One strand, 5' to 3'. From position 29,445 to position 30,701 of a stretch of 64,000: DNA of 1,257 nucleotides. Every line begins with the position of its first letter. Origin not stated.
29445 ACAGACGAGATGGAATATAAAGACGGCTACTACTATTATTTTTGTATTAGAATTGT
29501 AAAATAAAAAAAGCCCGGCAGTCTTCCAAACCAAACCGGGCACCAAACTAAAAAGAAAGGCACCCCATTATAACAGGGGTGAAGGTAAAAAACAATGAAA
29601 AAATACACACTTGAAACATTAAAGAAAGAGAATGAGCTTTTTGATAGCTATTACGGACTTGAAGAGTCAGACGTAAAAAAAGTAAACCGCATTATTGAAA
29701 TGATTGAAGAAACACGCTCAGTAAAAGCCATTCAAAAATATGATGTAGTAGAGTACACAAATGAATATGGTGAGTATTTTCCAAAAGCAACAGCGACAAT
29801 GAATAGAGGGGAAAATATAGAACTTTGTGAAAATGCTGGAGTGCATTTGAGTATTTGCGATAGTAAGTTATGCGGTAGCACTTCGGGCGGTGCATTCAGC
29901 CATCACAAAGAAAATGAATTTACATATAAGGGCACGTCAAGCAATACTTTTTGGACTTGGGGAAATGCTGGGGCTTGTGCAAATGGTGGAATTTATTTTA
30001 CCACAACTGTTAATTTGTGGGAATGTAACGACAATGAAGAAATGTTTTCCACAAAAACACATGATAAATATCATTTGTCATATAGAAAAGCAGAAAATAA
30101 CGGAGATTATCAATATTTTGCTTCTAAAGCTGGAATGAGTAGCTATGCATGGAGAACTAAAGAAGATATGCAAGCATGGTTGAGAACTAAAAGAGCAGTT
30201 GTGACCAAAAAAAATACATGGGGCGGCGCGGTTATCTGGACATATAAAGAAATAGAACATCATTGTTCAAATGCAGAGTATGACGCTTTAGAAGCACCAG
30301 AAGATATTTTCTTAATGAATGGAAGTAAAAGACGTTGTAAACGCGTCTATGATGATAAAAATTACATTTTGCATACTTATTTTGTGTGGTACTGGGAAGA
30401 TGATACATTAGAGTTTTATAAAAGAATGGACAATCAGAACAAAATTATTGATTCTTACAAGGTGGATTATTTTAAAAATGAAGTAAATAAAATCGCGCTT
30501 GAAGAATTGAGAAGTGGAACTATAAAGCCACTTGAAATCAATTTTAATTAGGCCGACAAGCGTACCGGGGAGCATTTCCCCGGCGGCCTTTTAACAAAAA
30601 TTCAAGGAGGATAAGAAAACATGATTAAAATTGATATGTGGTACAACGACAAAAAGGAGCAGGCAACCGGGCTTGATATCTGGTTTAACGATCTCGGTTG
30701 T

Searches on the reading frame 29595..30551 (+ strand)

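Call 79: search_protein_families(library=pfam, proteins=[window:29595-30551:+], max_evalue=0.001)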
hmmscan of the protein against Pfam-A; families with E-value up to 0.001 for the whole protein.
window:29595-30551:+ (318 aa): 1 family
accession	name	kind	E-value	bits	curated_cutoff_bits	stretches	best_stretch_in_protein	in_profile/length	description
PF13497.11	DUF4121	-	1.4e-34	120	27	1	2-262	3-264/264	Domain of unknown function (DUF4121)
